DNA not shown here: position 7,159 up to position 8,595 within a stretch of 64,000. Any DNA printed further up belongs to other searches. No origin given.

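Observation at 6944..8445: AT-richer two-gene cassette after nuoN: tail-anchored coiled-coil protein plus Mrr-like nuclease-fold protein with a glycine-zipper membrane hairpin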

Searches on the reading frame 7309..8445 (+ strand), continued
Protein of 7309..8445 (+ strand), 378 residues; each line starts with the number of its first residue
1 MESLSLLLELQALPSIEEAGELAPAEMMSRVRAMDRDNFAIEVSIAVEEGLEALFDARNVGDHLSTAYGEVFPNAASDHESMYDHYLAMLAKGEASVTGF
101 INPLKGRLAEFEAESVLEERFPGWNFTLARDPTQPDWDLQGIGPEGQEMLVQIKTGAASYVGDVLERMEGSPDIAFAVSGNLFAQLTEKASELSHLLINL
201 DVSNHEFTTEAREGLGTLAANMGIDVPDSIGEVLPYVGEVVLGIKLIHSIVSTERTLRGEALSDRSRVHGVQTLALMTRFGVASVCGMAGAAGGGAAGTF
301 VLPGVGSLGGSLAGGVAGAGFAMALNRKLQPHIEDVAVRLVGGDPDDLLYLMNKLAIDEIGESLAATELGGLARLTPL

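Call 46: search_protein_families(library=pfam, proteins=[L062:4007-5266:-, L063:2332-3342:+, L087:13808-15202:+, L068:10326-11477:-, L070:8116-9564:+, L053:2729-4081:-, L059:7247-8569:-, L026:9046-11913:-, L022:8498-9769:+, L028:3700-5376:+], max_evalue=0.00001)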
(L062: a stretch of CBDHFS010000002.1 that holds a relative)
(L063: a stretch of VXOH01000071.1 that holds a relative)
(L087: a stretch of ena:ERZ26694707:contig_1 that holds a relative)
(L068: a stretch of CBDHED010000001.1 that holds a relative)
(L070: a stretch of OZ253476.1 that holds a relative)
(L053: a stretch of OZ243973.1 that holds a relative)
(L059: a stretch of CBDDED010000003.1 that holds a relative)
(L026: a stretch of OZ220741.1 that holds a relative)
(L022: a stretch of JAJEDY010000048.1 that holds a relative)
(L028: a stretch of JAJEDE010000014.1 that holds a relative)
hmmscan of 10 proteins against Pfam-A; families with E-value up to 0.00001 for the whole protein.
L062:4007-5266:- (419 aa): 1 family
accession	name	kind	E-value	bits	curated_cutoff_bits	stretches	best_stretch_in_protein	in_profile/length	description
PF00296.26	Bac_luciferase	-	5.1e-41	141.5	27.9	1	65-373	21-309/314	Luciferase-like monooxygenase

L063:2332-3342:+ (336 aa): 3 families
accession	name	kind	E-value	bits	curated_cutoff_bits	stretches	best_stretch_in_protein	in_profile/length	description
PF00106.31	adh_short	-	9.6e-47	159.4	26.6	1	79-265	1-186/195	short chain dehydrogenase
PF13561.12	adh_short_C2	-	1.2e-46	159.6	27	1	88-332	6-235/236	Enoyl-(Acyl carrier protein) reductase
PF08659.16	KR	-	7.7e-15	55.7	22.6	1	82-195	4-120/180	KR domain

L087:13808-15202:+ (464 aa): 1 family
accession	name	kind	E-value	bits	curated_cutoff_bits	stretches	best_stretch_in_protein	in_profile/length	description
PF07690.21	MFS_1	-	2.9e-38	132.1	33.4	2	28-371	6-335/347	Major Facilitator Superfamily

L068:10326-11477:- (383 aa): 2 families
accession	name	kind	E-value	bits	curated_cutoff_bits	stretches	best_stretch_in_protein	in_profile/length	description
PF08240.17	ADH_N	-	1.2e-33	115.9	23.5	1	79-189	1-103/104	Alcohol dehydrogenase GroES-like domain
PF00107.32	ADH_zinc_N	-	4.3e-11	43.3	31.8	1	232-345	4-127/129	Zinc-binding dehydrogenase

L070:8116-9564:+ (482 aa): 2 families
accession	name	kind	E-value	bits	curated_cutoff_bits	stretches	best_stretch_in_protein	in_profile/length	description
PF00355.32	Rieske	-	1e-18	67.4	20.3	1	56-133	2-78/88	Rieske [2Fe-2S] domain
PF11723.14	Aromatic_hydrox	-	1.5e-07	31.7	24.4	0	165-221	1-56/241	Homotrimeric ring hydroxylase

L053:2729-4081:- (450 aa): 1 family
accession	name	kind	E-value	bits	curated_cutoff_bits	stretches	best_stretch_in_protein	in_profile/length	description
PF02515.22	CoA_transf_3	-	8.3e-94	315.1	23.3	1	24-417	1-366/366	CoA-transferase family III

L059:7247-8569:- (440 aa): 1 family
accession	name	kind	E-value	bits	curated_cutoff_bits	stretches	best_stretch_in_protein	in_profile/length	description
PF00266.25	Aminotran_5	-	2.4e-29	102.9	21.5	1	61-379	7-338/371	Aminotransferase class-V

L026:9046-11913:- (955 aa): 5 families
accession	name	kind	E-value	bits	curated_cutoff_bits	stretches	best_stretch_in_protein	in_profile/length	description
PF02913.24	FAD-oxidase_C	-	5.7e-51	174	21.2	1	262-512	1-248/248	FAD linked oxidases, C-terminal domain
PF01565.28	FAD_binding_4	-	1.3e-40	138.7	26.4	1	40-175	3-138/139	FAD binding domain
PF02754.22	CCG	-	4.2e-08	33.6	20.6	0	723-799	9-84/85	Cysteine-rich domain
PF13534.11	Fer4_17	-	8.6e-08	33.1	22.2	1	552-626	2-61/61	4Fe-4S dicluster domain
PF13183.11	Fer4_8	-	9.2e-08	33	27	1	549-625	2-68/68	4Fe-4S dicluster domain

L022:8498-9769:+ (423 aa): 1 family
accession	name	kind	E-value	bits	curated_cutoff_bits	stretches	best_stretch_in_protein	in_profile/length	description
PF04734.18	Ceramidase_alk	-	3.3e-15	56.2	32.1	1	33-217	34-233/509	Neutral/alkaline non-lysosomal ceramidase, N-terminal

L028:3700-5376:+ (558 aa): 5 families
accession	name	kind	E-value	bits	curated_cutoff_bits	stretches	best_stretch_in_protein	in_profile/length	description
PF13649.12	Methyltransf_25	-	1.5e-20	74.1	27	1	400-489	1-96/97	Methyltransferase domain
PF08241.18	Methyltransf_11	-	3.3e-19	69.7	21.2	1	401-489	1-90/95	Methyltransferase domain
PF13489.12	Methyltransf_23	-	9.1e-14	51.9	27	1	383-536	9-164/164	Methyltransferase domain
PF08242.18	Methyltransf_12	-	1.5e-11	45.3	30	1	401-489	1-95/98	Methyltransferase domain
PF13847.12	Methyltransf_31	-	1.1e-10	41.8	27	1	397-494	4-109/145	Methyltransferase domain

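Call 48: search_protein_families(library=padloc, alignment_id=A2, max_evalue=0.1)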
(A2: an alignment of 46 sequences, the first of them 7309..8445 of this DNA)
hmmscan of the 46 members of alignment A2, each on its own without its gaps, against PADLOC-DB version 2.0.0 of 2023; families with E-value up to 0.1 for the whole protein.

A. member 1, window:7309-8445:+ (378 aa): 1 family
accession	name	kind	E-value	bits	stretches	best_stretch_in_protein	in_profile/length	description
PDLC04785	PDC-M72B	-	0.023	12.7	1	92-188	33-125/168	-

B. families by the number of members that match (of 46 scanned): 5 families
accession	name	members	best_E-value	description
PDLC04784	PDC-M72B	27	1.9e-08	-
PDLC04785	PDC-M72B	26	4.4e-07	-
PDLC03842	LeoB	12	4.8e-05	-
PDLC00228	KwaB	1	0.025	DUF4868 domain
PDLC03841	LeoBC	1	0.062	-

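Call 52: search_protein_families(library=padloc, proteins=[P0074, P0077, P0081, P0085, P0089, P0090, P0092, P0093, P0070, P0058], max_evalue=0.01)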
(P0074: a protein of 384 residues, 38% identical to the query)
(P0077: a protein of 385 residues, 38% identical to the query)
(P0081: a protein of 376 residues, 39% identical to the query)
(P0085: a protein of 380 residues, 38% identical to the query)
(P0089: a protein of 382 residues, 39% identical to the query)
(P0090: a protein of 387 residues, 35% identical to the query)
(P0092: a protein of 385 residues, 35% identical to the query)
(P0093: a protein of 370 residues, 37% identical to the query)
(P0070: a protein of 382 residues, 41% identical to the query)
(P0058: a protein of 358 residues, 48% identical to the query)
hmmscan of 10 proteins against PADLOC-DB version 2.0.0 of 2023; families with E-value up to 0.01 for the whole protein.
P0074 (384 aa): 0 families

P0077 (385 aa): 1 family
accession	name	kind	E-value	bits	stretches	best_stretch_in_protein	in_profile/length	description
PDLC04785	PDC-M72B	-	0.00021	19.3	1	80-183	22-122/168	-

P0081 (376 aa): 3 families
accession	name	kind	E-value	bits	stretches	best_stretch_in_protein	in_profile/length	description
PDLC04784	PDC-M72B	-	1.5e-05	23.1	1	95-229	35-158/193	-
PDLC04785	PDC-M72B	-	0.00051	18.1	1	95-187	35-124/168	-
PDLC03842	LeoB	-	0.0019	15.2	1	281-320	434-475/568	-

P0085 (380 aa): 1 family
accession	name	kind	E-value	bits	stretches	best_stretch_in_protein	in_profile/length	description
PDLC04785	PDC-M72B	-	0.00011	20.2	1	84-175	31-119/168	-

P0089 (382 aa): 3 families
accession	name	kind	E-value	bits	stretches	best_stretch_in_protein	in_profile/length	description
PDLC03842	LeoB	-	4.8e-05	20.4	1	244-318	395-473/568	-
PDLC04785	PDC-M72B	-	0.00044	18.3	1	95-187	35-124/168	-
PDLC04784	PDC-M72B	-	0.00051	18.1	1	90-188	30-125/193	-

P0090 (387 aa): 2 families
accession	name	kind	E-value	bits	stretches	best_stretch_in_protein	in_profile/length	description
PDLC04785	PDC-M72B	-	0.00013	20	1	95-186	35-123/168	-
PDLC04784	PDC-M72B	-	0.00059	17.9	1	98-210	38-141/193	-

P0092 (385 aa): 1 family
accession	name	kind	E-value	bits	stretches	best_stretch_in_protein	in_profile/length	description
PDLC04784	PDC-M72B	-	0.00025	19.1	1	94-182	36-121/193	-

P0093 (370 aa): 3 families
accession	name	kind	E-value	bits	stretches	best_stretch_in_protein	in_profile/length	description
PDLC04784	PDC-M72B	-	0.00022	19.3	1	61-187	6-124/193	-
PDLC04785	PDC-M72B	-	0.00023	19.2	1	61-188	6-125/168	-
PDLC03842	LeoB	-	0.0069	13.3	1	273-319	431-477/568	-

P0070 (382 aa): 1 family
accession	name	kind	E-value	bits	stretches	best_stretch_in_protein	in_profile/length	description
PDLC03842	LeoB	-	0.0027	14.6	1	280-318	434-474/568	-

P0058 (358 aa): 3 families
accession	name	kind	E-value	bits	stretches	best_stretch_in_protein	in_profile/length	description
PDLC04784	PDC-M72B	-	5.6e-06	24.5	1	78-201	33-147/193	-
PDLC03842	LeoB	-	0.0066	13.4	0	191-304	358-473/568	-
PDLC04785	PDC-M72B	-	0.0071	14.4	0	77-174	32-125/168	-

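Call 57: find_related_loci(query=A2, collection=viral_contigs, flank=8000)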
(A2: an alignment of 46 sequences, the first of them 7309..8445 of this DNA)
Query A2 (378 aa) in viral_contigs; peptide patterns used: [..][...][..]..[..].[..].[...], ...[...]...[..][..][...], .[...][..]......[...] (x = any residue, [..] = any of these).
65 stretches matched a pattern, but none encodes a relative of the query by tblastn (E <= 1e-3).

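Call 62: find_related_loci(query=A6, collection=metagenome_contigs, flank=5000)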
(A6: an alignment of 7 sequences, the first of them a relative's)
Query A6 (268 aa) in metagenome_contigs; peptide patterns used: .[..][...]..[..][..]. (x = any residue, [..] = any of these).
600 stretches matched a pattern (row limit reached: there are more); 4 encode a relative of the query (tblastn E <= 1e-3); 4 distinct loci.
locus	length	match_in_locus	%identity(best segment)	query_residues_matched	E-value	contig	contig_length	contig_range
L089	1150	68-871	78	1-268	6e-129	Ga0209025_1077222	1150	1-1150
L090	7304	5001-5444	38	104-257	6e-33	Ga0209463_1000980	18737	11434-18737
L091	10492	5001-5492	34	92-253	1e-26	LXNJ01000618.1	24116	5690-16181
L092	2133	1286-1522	34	168-254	5e-9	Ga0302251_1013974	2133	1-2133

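Call 84: find_encoding_contigs(protein=P0241, flank=6000, max_places=3)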
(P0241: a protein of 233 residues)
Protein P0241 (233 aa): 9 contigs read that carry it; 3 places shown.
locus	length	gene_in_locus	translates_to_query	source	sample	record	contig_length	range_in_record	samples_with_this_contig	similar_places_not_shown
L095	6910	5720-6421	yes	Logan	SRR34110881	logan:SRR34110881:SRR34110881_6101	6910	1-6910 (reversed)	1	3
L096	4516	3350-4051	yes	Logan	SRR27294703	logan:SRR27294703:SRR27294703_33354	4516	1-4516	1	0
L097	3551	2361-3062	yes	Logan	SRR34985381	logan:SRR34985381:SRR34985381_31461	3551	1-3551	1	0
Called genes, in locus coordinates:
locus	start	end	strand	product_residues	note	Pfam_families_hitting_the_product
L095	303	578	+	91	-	-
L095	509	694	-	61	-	-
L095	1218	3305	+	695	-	PF03235:GmrSD_N, PF07510:GmrSD_C, PF18899:DUF5655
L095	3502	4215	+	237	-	-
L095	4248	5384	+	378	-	PF12844:HTH_19, PF13560:HTH_31 (weak), PF01381:HTH_3, PF06114:Peptidase_M78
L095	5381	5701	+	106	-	-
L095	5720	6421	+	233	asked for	-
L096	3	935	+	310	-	?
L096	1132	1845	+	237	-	-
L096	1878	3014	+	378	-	PF12844:HTH_19, PF13560:HTH_31 (weak), PF01381:HTH_3, PF06114:Peptidase_M78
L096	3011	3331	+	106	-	-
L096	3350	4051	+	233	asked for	-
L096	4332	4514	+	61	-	?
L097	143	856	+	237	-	-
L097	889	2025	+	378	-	PF12844:HTH_19, PF13560:HTH_31 (weak), PF01381:HTH_3, PF06114:Peptidase_M78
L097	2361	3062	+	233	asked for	-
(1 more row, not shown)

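Call 89: search_protein_families(library=padloc, proteins=[L050:4818-5978:+, L072:5196-5978:+, L074:5336-5956:+, L044:5367-5975:+, L037:5386-5973:+, L013:567-1103:+, P0241, L095:3502-4215:+, L095:5381-5701:+], max_evalue=0.01)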
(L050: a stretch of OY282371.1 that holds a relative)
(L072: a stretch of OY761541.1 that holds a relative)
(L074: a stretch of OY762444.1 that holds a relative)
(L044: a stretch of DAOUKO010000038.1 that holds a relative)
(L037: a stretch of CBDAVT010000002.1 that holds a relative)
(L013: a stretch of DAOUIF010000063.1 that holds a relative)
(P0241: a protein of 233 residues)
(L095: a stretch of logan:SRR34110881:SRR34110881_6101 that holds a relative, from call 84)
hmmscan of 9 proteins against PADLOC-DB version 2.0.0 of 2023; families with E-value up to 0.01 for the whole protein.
L050:4818-5978:+ (387 aa): 4 families
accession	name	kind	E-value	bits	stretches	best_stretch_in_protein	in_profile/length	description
PDLC00647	ZorA3|ZorA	-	2e-08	31.2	1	35-349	260-583/780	MotA/ExbB/TolQ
PDLC00650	ZorA3|ZorA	-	4.3e-06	23.5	1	70-345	386-660/1063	MotA/ExbB/TolQ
PDLC00648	ZorA3|ZorA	-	6.4e-05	19.9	1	43-334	219-513/692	MotA/ExbB/TolQ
PDLC03865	LmuB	-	0.00022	17.6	1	78-305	562-781/1007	-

L072:5196-5978:+ (261 aa): 2 families
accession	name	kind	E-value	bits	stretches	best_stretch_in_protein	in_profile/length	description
PDLC00648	ZorA3|ZorA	-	0.00017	18.5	1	57-237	298-467/692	MotA/ExbB/TolQ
PDLC00647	ZorA3|ZorA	-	0.00039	17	1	51-228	412-583/780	MotA/ExbB/TolQ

L074:5336-5956:+ (207 aa): 0 families

L044:5367-5975:+ (203 aa): 2 families
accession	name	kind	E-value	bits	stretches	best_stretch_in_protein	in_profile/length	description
PDLC03841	LeoBC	-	0.00052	17.3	1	48-197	323-471/601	-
PDLC00647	ZorA3|ZorA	-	0.0063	13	1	37-175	398-566/780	MotA/ExbB/TolQ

L037:5386-5973:+ (196 aa): 2 families
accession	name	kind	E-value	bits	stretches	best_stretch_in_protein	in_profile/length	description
PDLC00518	JetC1|JetC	-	0.0077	12.1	1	47-173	332-457/1112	DUF3584 domain; MukB-like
PDLC00647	ZorA3|ZorA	-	0.0083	12.6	1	50-170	334-464/780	MotA/ExbB/TolQ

L013:567-1103:+ (179 aa): 6 families
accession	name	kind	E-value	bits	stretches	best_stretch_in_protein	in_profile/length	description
PDLC00604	ZorA1|ZorA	-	0.00022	17.8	1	59-176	371-483/639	MotA/ExbB/TolQ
PDLC00598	ZorA1|ZorA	-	0.0013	15.2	1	60-155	386-480/663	MotA/ExbB/TolQ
PDLC03842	LeoB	-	0.0022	14.9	1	62-150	301-389/568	-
PDLC03841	LeoBC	-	0.0025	15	1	37-152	311-422/601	-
PDLC00601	ZorA1|ZorA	-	0.0025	14.5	1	47-149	325-425/699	MotA/ExbB/TolQ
PDLC00636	ZorA2|ZorA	-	0.0085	13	1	56-153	300-398/461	MotA/ExbB/TolQ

P0241 (233 aa): 0 families

L095:3502-4215:+ (237 aa): 1 family
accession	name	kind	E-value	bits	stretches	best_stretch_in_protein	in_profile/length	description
PDLC03522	REase_II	-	9.7e-06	23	1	86-167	60-141/363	Type II restriction enzyme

L095:5381-5701:+ (106 aa): 0 families

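Call 106: search_protein_families(library=padloc, alignment_id=A9, max_evalue=0.00001)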
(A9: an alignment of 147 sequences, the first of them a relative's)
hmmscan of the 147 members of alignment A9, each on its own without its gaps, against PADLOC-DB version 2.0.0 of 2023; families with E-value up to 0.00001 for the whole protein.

A. member 1, L053:8201-9178:+ (326 aa): 0 families

B. families by the number of members that match (of 147 scanned): 65 families (the first 25 are shown)
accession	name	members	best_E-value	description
PDLC01078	C3a156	3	1.5e-17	oxidoreductase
PDLC04833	PDC-S03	2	1.6e-16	-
PDLC04832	PDC-S03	2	4.7e-10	-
PDLC02759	SspA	2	9.3e-10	SspA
PDLC02657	DndA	2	2.5e-09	DndA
PDLC04834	PDC-S03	2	7.7e-07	-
PDLC04639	PDC-M41B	1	6.8e-82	-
PDLC04569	PDC-M30B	1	1.3e-78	-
PDLC03398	REase_II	1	2.4e-36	Type II nicking endonuclease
PDLC03963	SoFic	1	2.7e-21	-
PDLC00837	E1-E2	1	8.5e-20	E1-E2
PDLC00836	E1-E2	1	4.6e-19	E1-E2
PDLC00829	E1-E2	1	1e-18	E1-E2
PDLC00844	E1-E2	1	1.1e-17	E1-E2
PDLC00848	E1-E2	1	3e-17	E1-E2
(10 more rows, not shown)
